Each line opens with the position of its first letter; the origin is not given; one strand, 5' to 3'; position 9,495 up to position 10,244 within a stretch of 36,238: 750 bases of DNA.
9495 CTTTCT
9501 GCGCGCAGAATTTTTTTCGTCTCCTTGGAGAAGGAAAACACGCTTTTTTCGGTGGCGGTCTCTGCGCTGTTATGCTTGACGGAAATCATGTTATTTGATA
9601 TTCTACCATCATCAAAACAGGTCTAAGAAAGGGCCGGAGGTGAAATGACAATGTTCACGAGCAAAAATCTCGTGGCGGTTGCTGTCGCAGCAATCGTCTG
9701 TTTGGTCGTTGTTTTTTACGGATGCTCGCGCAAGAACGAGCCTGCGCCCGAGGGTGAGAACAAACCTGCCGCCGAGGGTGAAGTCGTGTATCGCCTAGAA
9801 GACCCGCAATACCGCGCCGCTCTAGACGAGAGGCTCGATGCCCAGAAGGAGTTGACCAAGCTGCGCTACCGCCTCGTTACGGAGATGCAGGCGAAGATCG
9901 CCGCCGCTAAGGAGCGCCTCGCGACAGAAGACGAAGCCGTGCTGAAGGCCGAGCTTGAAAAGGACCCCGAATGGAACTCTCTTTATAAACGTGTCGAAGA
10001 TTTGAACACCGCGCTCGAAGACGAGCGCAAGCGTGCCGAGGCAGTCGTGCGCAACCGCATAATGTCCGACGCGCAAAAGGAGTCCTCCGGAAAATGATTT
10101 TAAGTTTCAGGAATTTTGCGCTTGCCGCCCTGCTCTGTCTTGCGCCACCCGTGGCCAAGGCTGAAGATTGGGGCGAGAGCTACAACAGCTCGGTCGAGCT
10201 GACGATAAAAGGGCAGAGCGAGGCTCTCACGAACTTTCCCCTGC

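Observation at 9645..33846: Two tandem cassettes pairing a small membrane-anchored helical protein with a translationally coupled giant exoprotein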

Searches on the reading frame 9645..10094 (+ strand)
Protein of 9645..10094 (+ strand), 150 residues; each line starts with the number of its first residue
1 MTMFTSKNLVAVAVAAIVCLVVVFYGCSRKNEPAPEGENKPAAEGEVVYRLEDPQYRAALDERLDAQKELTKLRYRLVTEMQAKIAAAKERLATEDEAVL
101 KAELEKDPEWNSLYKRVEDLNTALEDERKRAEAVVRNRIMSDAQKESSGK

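Call 8: search_protein_families(library=pfam, proteins=[window:9645-10094:+], max_evalue=1)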
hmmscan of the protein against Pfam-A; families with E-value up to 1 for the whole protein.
window:9645-10094:+ (150 aa): 6 families
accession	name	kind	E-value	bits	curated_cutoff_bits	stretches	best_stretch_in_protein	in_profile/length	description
PF14322.12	SusD-like_3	-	0.024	15.3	27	1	71-132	40-101/191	Starch-binding associating with outer membrane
PF18967.5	PycTM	-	0.031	15.1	27.2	1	9-90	16-94/107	Pycsar effector protein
PF23353.1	BBS2_hp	-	0.07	13.7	27.7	1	54-127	1-71/98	BBS2 hairpin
PF03194.20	LUC7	-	0.097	12.8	33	1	64-145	79-153/246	LUC7 N_terminus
PF09911.14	DUF2140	-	0.18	11.8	34.3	1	9-88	10-88/187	Uncharacterized protein conserved in bacteria (DUF2140)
PF10205.14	KLRAQ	-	0.23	12.2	27.3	1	76-143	19-92/105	Predicted coiled-coil domain-containing protein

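Call 11: search_protein_families(library=ncbifam, proteins=[window:9645-10094:+], max_evalue=0.1)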
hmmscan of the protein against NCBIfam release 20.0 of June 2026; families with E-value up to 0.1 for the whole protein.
window:9645-10094:+ (150 aa): 2 families
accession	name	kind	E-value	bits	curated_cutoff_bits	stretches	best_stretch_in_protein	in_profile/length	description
NF010405.0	PRK13831.1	subfamily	0.0017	17.4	386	1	11-134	29-152/433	IncP-type conjugal transfer protein TrbI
NF053559.1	LolB1_Flavo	equivalog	0.067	12.7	50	0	16-52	2-38/244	lipoprotein insertase outer membrane protein LolB1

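Call 12: find_homologous_proteins(query=window:9645-10094:+, max_evalue=0.01)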
Query window:9645-10094:+ (150 aa): 25 proteins with E <= 0.01 among 249 candidates.
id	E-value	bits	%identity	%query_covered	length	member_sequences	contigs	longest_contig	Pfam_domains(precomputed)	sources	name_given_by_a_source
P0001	5.1e-86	304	99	100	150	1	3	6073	-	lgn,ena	-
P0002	1.5e-84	299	99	99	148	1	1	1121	-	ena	-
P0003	3.7e-84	297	97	100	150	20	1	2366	-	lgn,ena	-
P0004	1.4e-82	292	95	100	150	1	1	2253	-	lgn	-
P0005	1.4e-80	286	94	99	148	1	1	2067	-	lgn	-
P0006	1.5e-79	283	93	99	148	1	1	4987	-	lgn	-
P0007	2.0e-58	214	70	100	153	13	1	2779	-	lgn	-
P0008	1.6e-48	182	65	100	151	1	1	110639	-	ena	-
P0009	2.8e-47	178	64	99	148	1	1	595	-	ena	-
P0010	6.4e-44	167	95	58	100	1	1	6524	-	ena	-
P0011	5.4e-43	164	56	97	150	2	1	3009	-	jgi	-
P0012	4.2e-39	152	57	100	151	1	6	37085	-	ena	-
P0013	2.0e-38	150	55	100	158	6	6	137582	-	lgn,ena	-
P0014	9.9e-36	141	53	100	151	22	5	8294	-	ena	-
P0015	1.0e-34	138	52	99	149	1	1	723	-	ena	-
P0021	3.8e-20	90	43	69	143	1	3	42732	-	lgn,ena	-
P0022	1.8e-17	82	51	59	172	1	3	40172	-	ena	-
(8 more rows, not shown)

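Call 17: find_encoding_contigs(protein=P0013, flank=10000, max_places=3)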
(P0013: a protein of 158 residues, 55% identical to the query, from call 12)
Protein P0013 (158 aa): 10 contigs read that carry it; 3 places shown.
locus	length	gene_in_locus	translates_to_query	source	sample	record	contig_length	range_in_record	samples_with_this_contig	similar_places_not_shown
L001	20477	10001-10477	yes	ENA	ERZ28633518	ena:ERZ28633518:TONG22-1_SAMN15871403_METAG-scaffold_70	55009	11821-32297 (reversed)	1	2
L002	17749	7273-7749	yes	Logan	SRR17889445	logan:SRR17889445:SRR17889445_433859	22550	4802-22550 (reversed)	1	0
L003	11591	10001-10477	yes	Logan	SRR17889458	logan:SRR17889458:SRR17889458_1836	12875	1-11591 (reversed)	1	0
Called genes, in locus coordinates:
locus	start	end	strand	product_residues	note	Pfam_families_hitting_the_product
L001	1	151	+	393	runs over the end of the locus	PF07963:N_methyl (weak)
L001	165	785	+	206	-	PF07963:N_methyl (weak)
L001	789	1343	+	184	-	PF07963:N_methyl (weak)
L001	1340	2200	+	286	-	PF07963:N_methyl (weak)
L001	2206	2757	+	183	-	-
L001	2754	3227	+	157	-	-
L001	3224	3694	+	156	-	-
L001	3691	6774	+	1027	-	-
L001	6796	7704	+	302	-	PF07963:N_methyl (weak)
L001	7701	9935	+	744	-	-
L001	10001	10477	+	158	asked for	-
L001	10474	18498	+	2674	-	-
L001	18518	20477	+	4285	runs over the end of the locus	PF13385:Laminin_G_3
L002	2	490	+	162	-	?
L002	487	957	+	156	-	-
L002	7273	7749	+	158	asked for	-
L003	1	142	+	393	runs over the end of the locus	PF07963:N_methyl (weak)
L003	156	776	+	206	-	PF07963:N_methyl (weak)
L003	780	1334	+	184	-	PF07963:N_methyl (weak)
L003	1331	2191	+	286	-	PF07963:N_methyl (weak)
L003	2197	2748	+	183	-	-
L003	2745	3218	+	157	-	-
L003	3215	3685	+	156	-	-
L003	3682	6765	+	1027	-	-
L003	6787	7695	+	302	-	PF07963:N_methyl (weak)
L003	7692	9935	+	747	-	-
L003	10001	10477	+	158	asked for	-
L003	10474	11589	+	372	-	?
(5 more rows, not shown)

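Call 18: find_encoding_contigs(protein=P0021, flank=10000, max_places=3)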
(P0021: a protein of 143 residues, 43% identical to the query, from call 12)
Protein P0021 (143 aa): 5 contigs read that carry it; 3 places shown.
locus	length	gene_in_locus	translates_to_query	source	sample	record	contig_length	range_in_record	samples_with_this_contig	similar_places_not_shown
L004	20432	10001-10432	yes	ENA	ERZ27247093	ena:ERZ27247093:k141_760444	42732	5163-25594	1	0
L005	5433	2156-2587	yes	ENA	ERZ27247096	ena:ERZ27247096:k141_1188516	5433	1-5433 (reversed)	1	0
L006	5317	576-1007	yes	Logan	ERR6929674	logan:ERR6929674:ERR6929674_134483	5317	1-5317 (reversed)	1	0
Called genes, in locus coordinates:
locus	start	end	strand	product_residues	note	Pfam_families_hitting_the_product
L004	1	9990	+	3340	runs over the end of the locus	PF21722:Gly_rich_2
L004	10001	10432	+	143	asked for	-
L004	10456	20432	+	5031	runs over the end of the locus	PF18884:TSP3_bac (weak), PF13385:Laminin_G_3 (weak)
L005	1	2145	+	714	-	?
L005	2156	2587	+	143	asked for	-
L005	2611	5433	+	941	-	?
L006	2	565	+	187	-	?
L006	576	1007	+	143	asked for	-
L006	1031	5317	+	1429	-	?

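Call 20: find_encoding_contigs(protein=P0008, flank=10000, max_places=2)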
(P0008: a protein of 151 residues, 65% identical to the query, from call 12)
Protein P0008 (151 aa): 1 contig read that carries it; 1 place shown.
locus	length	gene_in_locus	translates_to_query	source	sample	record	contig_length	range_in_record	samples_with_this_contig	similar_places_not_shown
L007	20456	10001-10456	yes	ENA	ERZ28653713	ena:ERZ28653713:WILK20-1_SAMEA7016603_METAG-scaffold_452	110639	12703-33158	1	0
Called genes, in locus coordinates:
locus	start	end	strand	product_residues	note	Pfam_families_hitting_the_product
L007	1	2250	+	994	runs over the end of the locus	-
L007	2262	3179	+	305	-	PF07963:N_methyl (weak)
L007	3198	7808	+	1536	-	-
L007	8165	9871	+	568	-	-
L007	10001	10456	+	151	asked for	-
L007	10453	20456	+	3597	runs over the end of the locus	PF10102:DUF2341 (faint), PF13385:Laminin_G_3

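Call 21: find_encoding_contigs(protein=P0022, flank=10000, max_places=2)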
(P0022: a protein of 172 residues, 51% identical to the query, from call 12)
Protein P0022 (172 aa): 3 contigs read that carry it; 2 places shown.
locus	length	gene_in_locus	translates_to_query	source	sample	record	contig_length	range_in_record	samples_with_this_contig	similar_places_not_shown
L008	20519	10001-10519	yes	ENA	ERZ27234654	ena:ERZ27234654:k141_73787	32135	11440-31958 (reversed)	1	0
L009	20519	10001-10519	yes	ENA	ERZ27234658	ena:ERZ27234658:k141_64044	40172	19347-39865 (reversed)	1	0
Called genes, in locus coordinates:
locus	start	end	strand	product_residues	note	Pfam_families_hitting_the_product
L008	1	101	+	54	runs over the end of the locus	-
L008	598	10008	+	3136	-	PF10102:DUF2341 (weak), PF13385:Laminin_G_3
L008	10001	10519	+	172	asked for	-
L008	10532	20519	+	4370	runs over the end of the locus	PF13385:Laminin_G_3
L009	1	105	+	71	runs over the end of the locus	-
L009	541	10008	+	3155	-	PF10102:DUF2341 (weak), PF13385:Laminin_G_3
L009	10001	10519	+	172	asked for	-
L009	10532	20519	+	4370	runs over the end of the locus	PF13385:Laminin_G_3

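Call 24: find_related_loci(query=A1, collection=genome_contigs, flank=10000)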
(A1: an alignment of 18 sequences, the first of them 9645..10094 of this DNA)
Query A1 (150 aa) in genome_contigs; peptide patterns used: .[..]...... (x = any residue, [..] = any of these).
115 stretches matched a pattern; 2 encode a relative of the query (tblastn E <= 1e-3); 2 distinct loci.
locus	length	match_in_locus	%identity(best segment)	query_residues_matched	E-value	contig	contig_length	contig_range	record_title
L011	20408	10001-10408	38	1-139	1e-20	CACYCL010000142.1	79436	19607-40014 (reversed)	uncultured bacterium isolate RUG11810 genome assembly, contig: RUG11810_asm_142, whole genome shotgun sequence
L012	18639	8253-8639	37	5-139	4e-18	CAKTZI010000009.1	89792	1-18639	MAG: uncultured Kiritimatiellaeota bacterium isolate REFINED_METABAT215_TOP10_CONTIGS_1500_ASSEMBLY_K77_MERGED__Hadza_Mo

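Call 28: search_protein_families(library=pfam, proteins=[L012:81-8108:+, L012:8115-8663:+, L012:8702-10081:-, L012:10118-11179:-, L012:11255-12154:-, L012:12224-18514:-, L011:57-1085:+, L011:1281-9980:+], max_evalue=0.001)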
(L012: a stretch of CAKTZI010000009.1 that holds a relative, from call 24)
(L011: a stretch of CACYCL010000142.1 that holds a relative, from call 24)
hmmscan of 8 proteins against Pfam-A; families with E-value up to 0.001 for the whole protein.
L012:81-8108:+ (2676 aa): 0 families

L012:8115-8663:+ (183 aa): 0 families

L012:8702-10081:- (459 aa): 0 families

L012:10118-11179:- (353 aa): 0 families

L012:11255-12154:- (299 aa): 0 families

L012:12224-18514:- (2096 aa): 0 families

L011:57-1085:+ (343 aa): 0 families

L011:1281-9980:+ (2900 aa): 2 families
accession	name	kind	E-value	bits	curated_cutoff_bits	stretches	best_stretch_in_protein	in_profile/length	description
PF21722.4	Gly_rich_2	-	3.8e-17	63.5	24.3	1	80-347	6-225/226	Glycine-rich domain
PF10102.14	DUF2341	-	0.00045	21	23.4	0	564-604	2-43/84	Domain of unknown function (DUF2341)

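Call 35: search_protein_families(library=pfam, proteins=[L001:165-782:+, L001:789-1340:+, L001:1340-2197:+, L001:2206-2754:+, L001:2754-3224:+, L001:3224-3691:+, L001:3691-6771:+, L001:6796-7701:+, L001:7701-9932:+, L001:10474-18495:+], max_evalue=0.1)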
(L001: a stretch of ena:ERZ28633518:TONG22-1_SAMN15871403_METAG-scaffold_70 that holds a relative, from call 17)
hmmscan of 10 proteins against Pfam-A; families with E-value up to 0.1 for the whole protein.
L001:165-782:+ (206 aa): 1 family
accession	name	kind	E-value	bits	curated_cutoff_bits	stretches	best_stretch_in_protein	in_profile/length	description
PF07963.17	N_methyl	-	2.8e-07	30.3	21.2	1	3-27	2-26/27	Prokaryotic N-terminal methylation motif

L001:789-1340:+ (184 aa): 2 families
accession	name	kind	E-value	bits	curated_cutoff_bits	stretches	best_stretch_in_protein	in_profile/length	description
PF07963.17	N_methyl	-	6.8e-06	25.9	21.2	1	2-25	3-26/27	Prokaryotic N-terminal methylation motif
PF10902.13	WYL_2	-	0.044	14.5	26.7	0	142-171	41-70/74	WYL_2, Sm-like SH3 beta-barrel fold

L001:1340-2197:+ (286 aa): 1 family
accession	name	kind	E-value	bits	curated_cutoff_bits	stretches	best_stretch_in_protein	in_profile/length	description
PF07963.17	N_methyl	-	9e-06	25.5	21.2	1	2-24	3-25/27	Prokaryotic N-terminal methylation motif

L001:2206-2754:+ (183 aa): 0 families

L001:2754-3224:+ (157 aa): 1 family
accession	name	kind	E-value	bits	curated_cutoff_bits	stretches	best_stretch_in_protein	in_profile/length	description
PF07963.17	N_methyl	-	0.00016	21.5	21.2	1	2-24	4-26/27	Prokaryotic N-terminal methylation motif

L001:3224-3691:+ (156 aa): 1 family
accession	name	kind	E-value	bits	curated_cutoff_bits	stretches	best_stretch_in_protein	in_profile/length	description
PF07963.17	N_methyl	-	0.00066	19.6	21.2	1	3-25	4-26/27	Prokaryotic N-terminal methylation motif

L001:3691-6771:+ (1027 aa): 0 families

L001:6796-7701:+ (302 aa): 2 families
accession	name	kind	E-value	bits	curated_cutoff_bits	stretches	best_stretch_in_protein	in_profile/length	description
PF07963.17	N_methyl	-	8.7e-06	25.5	21.2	1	9-30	6-27/27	Prokaryotic N-terminal methylation motif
PF07596.16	SBP_bac_10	-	0.00025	21.6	23.3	1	38-173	5-120/268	Protein of unknown function (DUF1559)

L001:7701-9932:+ (744 aa): 0 families

L001:10474-18495:+ (2674 aa): 1 family
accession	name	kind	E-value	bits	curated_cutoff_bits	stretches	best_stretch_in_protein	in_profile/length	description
PF10102.14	DUF2341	-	0.00032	21.5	23.4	1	71-110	2-42/84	Domain of unknown function (DUF2341)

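Call 36: search_protein_families(library=ncbifam, proteins=[L001:165-782:+, L001:789-1340:+, L001:1340-2197:+, L001:2206-2754:+, L001:2754-3224:+, L001:3224-3691:+, L001:3691-6771:+, L001:6796-7701:+, L001:7701-9932:+], max_evalue=0.1)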
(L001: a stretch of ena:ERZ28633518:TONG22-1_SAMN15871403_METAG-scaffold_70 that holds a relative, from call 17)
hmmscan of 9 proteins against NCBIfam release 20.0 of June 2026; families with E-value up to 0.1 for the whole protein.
L001:165-782:+ (206 aa): 14 families
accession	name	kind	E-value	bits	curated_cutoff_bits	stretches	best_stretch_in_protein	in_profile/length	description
NF040999.1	pilin_ComGC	equivalog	4.1e-07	30.1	75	1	6-58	2-54/84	competence type IV pilus major pilin ComGC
NF041775.1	typeIV_PilA_Myxo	equivalog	1.3e-06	28.6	400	1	6-60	11-65/214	type IV pilin protein PilA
TIGR02532.1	IV_pilin_GFxxxE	domain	4.2e-06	26.4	16.3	1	6-27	2-23/24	prepilin-type N-terminal cleavage/methylation domain-containing protein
NF041013.1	T4P_ComGE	equivalog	1e-05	25.5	49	1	6-53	4-51/83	competence type IV pilus minor pilin ComGE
TIGR01708.2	typeII_sec_gspH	equivalog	2e-05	24.7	80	1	5-48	1-45/169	type II secretion system minor pseudopilin GspH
TIGR01710.1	typeII_sec_gspG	equivalog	2.4e-05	24.4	88.85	1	7-66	2-61/134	type II secretion system major pseudopilin GspG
NF007862.0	PRK10574.1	equivalog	5.2e-05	23.4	138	1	4-37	3-37/145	prepilin peptidase-dependent pilin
NF007800.0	PRK10506.1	equivalog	9.1e-05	22.3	158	1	3-55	6-55/163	prepilin peptidase-dependent protein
NF040982.1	ComGD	equivalog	0.00016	22.1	70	1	6-49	2-46/139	competence type IV pilus minor pilin ComGD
TIGR01711.1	gspJ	equivalog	0.00076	19.3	64.85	1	7-56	2-52/192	type II secretion system minor pseudopilin GspJ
TIGR02596.1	TIGR02596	subfamily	0.0053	16.9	70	1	8-54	1-48/196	Verru_Chthon cassette protein D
NF051465.1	MSP1_beta_N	equivalog_domain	0.0075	16.6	140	1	42-80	7-46/88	adhesin MSP1 subunit beta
TIGR01707.1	gspI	equivalog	0.0094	16.4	44.35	1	7-71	1-64/101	type II secretion system minor pseudopilin GspI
TIGR02599.1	TIGR02599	subfamily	0.086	12.1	256.5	0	7-44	1-38/361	Verru_Chthon cassette protein C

L001:789-1340:+ (184 aa): 11 families
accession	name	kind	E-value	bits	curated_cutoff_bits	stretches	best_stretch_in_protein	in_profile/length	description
TIGR01710.1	typeII_sec_gspG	equivalog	4.4e-07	30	88.85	1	4-64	1-61/134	type II secretion system major pseudopilin GspG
NF040999.1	pilin_ComGC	equivalog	2.6e-06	27.5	75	1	4-61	2-59/84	competence type IV pilus major pilin ComGC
TIGR02532.1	IV_pilin_GFxxxE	domain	1.5e-05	24.6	16.3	1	3-25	1-23/24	prepilin-type N-terminal cleavage/methylation domain-containing protein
TIGR02596.1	TIGR02596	subfamily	6.2e-05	23.2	70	1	6-60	1-54/196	Verru_Chthon cassette protein D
TIGR01708.2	typeII_sec_gspH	equivalog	0.00028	20.9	80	1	4-40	2-38/169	type II secretion system minor pseudopilin GspH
NF007862.0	PRK10574.1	equivalog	0.00041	20.5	138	1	2-38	3-39/145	prepilin peptidase-dependent pilin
NF040982.1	ComGD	equivalog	0.002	18.5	70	1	4-36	2-34/139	competence type IV pilus minor pilin ComGD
NF041775.1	typeIV_PilA_Myxo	equivalog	0.011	15.7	400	1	2-65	9-72/214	type IV pilin protein PilA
TIGR02599.1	TIGR02599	subfamily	0.015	14.5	256.5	1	5-31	1-27/361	Verru_Chthon cassette protein C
NF033178.1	auto_BigA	exception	0.027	11.4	3400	1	11-118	503-608/1875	autotransporter adhesin BigA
NF041013.1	T4P_ComGE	equivalog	0.079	13.1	49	0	4-28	4-28/83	competence type IV pilus minor pilin ComGE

L001:1340-2197:+ (286 aa): 9 families
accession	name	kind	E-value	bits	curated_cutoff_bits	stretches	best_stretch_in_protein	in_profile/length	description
TIGR02532.1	IV_pilin_GFxxxE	domain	5.4e-05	22.9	16.3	1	3-24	1-22/24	prepilin-type N-terminal cleavage/methylation domain-containing protein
NF007862.0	PRK10574.1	equivalog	0.00012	22.2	138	1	2-35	3-36/145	prepilin peptidase-dependent pilin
NF041013.1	T4P_ComGE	equivalog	0.00017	21.6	49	1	4-58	4-58/83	competence type IV pilus minor pilin ComGE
TIGR01708.2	typeII_sec_gspH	equivalog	0.00026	21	80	1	4-49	2-44/169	type II secretion system minor pseudopilin GspH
NF040982.1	ComGD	equivalog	0.0042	17.5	70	1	4-78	2-76/139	competence type IV pilus minor pilin ComGD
TIGR02596.1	TIGR02596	subfamily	0.0062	16.6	70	1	6-81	1-76/196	Verru_Chthon cassette protein D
TIGR01710.1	typeII_sec_gspG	equivalog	0.018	15.1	88.85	1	5-29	2-26/134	type II secretion system major pseudopilin GspG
NF007660.0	PRK10332.1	equivalog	0.045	14.3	86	1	2-78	7-80/107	prepilin-type N-terminal cleavage/methylation domain-containing protein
NF007800.0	PRK10506.1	equivalog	0.095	12.5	158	0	2-31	7-36/163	prepilin peptidase-dependent protein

L001:2206-2754:+ (183 aa): 3 families
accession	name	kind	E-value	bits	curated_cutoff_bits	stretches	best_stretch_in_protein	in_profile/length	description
TIGR02523.1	type_IV_pilV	equivalog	2.2e-05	25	52.2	1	5-59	4-58/139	type IV pilus modification protein PilV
TIGR02598.1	TIGR02598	subfamily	5.9e-05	23.3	51.4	1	4-58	1-55/151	Verru_Chthon cassette protein B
NF041002.1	pilin_ComGF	equivalog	0.04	14.1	80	1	3-39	2-38/139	competence type IV pilus minor pilin ComGF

L001:2754-3224:+ (157 aa): 6 families
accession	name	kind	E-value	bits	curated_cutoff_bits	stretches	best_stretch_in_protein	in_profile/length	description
TIGR02532.1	IV_pilin_GFxxxE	domain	9.4e-05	22.1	16.3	1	2-24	1-23/24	prepilin-type N-terminal cleavage/methylation domain-containing protein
TIGR01710.1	typeII_sec_gspG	equivalog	0.00043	20.3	88.85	1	3-34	1-33/134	type II secretion system major pseudopilin GspG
TIGR02599.1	TIGR02599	subfamily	0.006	15.9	256.5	1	4-50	1-47/361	Verru_Chthon cassette protein C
TIGR01708.2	typeII_sec_gspH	equivalog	0.0065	16.5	80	1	3-31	2-30/169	type II secretion system minor pseudopilin GspH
NF041013.1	T4P_ComGE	equivalog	0.026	14.6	49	1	3-30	4-31/83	competence type IV pilus minor pilin ComGE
NF040982.1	ComGD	equivalog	0.056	13.9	70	1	3-30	2-29/139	competence type IV pilus minor pilin ComGD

L001:3224-3691:+ (156 aa): 11 families
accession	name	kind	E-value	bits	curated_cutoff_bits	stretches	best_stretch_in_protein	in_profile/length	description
TIGR01710.1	typeII_sec_gspG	equivalog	1.6e-08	34.6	88.85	1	4-55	1-52/134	type II secretion system major pseudopilin GspG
TIGR02596.1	TIGR02596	subfamily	0.00019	21.6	70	1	6-51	1-47/196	Verru_Chthon cassette protein D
TIGR01708.2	typeII_sec_gspH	equivalog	0.00029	20.9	80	1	4-40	2-37/169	type II secretion system minor pseudopilin GspH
TIGR02532.1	IV_pilin_GFxxxE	domain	0.00081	19.1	16.3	1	3-25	1-23/24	prepilin-type N-terminal cleavage/methylation domain-containing protein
NF041013.1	T4P_ComGE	equivalog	0.0034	17.5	49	1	4-48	4-48/83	competence type IV pilus minor pilin ComGE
NF007862.0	PRK10574.1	equivalog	0.0048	17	138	1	2-26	3-26/145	prepilin peptidase-dependent pilin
TIGR02599.1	TIGR02599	subfamily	0.0065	15.7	256.5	1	5-60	1-54/361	Verru_Chthon cassette protein C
NF040982.1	ComGD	equivalog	0.0067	16.8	70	1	3-33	1-31/139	competence type IV pilus minor pilin ComGD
NF040999.1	pilin_ComGC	equivalog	0.015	15.5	75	1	4-56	2-54/84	competence type IV pilus major pilin ComGC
NF041775.1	typeIV_PilA_Myxo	equivalog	0.026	14.5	400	1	3-49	10-56/214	type IV pilin protein PilA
NF000722.0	PRK00042.2-1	equivalog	0.081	12.2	293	1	39-106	148-215/256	triose-phosphate isomerase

L001:3691-6771:+ (1027 aa): 1 family
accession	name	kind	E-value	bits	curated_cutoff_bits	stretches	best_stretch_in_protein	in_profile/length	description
NF037980.1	T2SS_GspK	equivalog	0.00089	18.9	130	1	8-72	2-67/307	type II secretion system minor pseudopilin GspK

L001:6796-7701:+ (302 aa): 9 families
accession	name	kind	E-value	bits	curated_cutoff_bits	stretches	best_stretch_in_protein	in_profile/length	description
TIGR01708.2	typeII_sec_gspH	equivalog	3.7e-08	33.5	80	1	9-52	3-46/169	type II secretion system minor pseudopilin GspH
TIGR01710.1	typeII_sec_gspG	equivalog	1.7e-07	31.4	88.85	1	9-68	2-61/134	type II secretion system major pseudopilin GspG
TIGR02532.1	IV_pilin_GFxxxE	domain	6.9e-06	25.7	16.3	1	9-29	3-23/24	prepilin-type N-terminal cleavage/methylation domain-containing protein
NF041775.1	typeIV_PilA_Myxo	equivalog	4.8e-05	23.4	400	1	8-62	11-65/214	type IV pilin protein PilA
NF007862.0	PRK10574.1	equivalog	0.00011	22.4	138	1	7-37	4-34/145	prepilin peptidase-dependent pilin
NF040999.1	pilin_ComGC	equivalog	0.00064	19.9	75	1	9-73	3-67/84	competence type IV pilus major pilin ComGC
TIGR02596.1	TIGR02596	subfamily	0.02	14.9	70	1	10-53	1-47/196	Verru_Chthon cassette protein D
NF041013.1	T4P_ComGE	equivalog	0.026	14.6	49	1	8-34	4-30/83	competence type IV pilus minor pilin ComGE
NF007800.0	PRK10506.1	equivalog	0.029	14.2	158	0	6-33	7-34/163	prepilin peptidase-dependent protein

L001:7701-9932:+ (744 aa): 0 families

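Call 40: search_protein_representatives(alignment_id=A3)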
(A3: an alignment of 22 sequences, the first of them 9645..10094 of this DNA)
Query: 22 sequences, 148 profile positions. Proteins with E-value up to 0.001 (for the whole library): 422; up to 1e-10: 193; up to 1e-30: 35. The best 150 are listed.
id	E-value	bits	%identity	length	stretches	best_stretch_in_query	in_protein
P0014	1.6e-52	193.5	-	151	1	1-147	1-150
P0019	1.8e-45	170.6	-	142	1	11-148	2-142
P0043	6.1e-44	165.7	-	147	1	1-142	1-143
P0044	1.2e-42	161.5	-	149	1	11-142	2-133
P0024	1.6e-40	154.6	-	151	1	4-142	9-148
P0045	2.6e-40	153.9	-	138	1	1-142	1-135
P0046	3.6e-39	150.2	-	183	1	9-142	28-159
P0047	5.5e-39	149.6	-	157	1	5-142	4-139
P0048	1.3e-38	148.4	-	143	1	1-140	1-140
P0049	1.8e-38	148.0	-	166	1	3-142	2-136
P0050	9.5e-38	145.6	-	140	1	7-138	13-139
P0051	2.9e-37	144.0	-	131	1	10-141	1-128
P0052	4.2e-37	143.5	-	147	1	1-148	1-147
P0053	1.1e-36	142.1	-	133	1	17-142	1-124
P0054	2.0e-36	141.3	-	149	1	10-147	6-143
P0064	1.5e-32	128.7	-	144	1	8-147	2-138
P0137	7.7e-20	87.5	-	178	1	10-142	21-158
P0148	1.7e-18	83.1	-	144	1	13-145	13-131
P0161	3.2e-16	75.7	-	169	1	4-142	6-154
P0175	1.4e-14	70.4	-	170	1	14-142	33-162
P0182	9.0e-14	67.8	-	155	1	9-142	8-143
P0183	1.0e-13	67.6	-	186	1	12-142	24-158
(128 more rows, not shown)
